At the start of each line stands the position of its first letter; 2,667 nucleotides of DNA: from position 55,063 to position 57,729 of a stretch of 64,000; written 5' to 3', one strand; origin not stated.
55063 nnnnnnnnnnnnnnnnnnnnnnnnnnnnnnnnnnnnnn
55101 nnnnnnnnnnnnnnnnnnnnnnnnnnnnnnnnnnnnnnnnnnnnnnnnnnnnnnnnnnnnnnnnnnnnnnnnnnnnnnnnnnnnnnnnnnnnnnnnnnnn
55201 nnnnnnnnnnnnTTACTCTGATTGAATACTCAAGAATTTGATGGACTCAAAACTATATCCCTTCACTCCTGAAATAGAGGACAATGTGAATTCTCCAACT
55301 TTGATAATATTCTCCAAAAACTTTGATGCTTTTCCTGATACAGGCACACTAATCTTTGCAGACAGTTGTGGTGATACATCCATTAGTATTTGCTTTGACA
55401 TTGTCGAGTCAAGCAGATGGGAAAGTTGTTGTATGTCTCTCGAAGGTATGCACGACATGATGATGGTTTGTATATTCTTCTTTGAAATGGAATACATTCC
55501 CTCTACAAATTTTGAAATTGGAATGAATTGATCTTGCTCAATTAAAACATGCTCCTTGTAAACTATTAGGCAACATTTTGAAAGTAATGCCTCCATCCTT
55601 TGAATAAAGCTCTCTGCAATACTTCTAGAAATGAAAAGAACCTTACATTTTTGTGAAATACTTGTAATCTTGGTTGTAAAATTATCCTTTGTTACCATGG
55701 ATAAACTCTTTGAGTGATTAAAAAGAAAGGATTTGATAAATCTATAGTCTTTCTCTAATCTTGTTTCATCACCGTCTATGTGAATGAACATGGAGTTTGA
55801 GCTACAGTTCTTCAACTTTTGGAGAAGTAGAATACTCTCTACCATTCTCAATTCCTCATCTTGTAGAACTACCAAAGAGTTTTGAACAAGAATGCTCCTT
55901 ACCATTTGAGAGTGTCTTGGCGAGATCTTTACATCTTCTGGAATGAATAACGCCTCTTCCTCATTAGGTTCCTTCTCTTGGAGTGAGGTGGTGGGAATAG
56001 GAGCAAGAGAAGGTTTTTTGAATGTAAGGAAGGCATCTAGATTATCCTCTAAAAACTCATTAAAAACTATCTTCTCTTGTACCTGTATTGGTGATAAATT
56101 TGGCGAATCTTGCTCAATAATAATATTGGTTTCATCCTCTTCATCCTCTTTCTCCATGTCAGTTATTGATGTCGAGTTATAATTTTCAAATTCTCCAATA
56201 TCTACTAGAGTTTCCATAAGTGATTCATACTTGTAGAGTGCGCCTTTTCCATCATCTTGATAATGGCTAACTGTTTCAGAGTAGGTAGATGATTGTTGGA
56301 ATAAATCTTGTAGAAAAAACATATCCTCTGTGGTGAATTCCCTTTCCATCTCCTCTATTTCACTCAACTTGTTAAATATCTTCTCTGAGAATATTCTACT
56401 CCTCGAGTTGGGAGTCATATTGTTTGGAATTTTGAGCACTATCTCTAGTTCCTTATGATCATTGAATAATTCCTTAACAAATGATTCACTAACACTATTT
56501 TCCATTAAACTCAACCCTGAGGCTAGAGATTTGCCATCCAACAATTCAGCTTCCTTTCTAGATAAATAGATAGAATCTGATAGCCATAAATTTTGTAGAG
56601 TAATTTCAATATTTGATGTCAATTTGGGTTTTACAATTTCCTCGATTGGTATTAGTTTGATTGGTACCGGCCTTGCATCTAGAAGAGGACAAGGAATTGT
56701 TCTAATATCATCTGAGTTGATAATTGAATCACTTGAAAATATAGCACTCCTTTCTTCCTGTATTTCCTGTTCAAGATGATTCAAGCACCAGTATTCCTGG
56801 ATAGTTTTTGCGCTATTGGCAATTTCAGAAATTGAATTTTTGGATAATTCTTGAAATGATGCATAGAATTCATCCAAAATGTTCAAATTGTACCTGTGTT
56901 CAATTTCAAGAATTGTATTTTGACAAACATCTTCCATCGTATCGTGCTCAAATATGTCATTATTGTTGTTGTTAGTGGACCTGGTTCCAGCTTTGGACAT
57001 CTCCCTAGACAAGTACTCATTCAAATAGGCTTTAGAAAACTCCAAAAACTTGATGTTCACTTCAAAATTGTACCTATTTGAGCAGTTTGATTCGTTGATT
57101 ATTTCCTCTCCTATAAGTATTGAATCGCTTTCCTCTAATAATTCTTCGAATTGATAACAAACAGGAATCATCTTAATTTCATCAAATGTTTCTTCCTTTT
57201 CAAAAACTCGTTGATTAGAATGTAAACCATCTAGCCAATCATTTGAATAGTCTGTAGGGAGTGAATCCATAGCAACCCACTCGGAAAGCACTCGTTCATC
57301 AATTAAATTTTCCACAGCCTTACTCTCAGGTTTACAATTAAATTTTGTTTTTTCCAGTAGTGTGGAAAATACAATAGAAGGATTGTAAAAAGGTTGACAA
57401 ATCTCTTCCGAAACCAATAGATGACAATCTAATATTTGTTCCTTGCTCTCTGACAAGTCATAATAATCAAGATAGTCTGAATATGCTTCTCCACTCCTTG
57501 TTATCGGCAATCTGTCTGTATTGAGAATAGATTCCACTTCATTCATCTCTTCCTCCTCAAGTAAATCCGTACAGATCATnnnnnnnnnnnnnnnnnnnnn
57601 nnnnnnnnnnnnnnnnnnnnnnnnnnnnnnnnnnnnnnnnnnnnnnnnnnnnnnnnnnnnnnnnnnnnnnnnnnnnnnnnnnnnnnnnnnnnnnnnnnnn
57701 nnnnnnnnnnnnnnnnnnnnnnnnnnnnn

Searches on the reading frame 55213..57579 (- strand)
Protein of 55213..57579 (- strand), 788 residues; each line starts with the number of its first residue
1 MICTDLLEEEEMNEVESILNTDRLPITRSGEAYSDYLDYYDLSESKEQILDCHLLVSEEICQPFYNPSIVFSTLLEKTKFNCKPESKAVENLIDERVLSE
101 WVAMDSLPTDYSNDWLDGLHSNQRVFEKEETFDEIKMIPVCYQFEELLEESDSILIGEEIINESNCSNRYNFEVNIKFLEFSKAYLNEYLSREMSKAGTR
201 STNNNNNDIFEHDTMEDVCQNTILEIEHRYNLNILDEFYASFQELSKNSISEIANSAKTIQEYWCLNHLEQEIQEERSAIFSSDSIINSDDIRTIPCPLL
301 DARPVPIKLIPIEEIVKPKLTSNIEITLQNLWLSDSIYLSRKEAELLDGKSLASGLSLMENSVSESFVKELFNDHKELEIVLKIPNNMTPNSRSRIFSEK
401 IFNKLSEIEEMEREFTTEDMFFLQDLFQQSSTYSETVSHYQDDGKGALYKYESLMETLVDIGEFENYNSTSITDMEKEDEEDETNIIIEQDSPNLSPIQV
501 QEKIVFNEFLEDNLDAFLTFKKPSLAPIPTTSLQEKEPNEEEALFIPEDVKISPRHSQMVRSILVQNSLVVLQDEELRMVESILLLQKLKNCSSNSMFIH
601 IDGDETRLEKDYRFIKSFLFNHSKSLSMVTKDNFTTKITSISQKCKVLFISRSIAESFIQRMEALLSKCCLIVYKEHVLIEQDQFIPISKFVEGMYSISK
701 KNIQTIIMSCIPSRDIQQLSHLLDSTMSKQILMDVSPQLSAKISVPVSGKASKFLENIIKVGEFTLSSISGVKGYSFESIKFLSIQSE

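Call 67: find_encoding_contigs(protein=window:55216-57579:-, flank=10000, max_places=2)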
Protein window:55216-57579:- (788 aa): no gene with exactly this product is on record in the collection.

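Call 73: search_protein_families(library=pfam, proteins=[window:55213-57579:-], max_evalue=0.0001)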
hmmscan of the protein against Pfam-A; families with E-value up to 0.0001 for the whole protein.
window:55213-57579:- (788 aa): 0 families
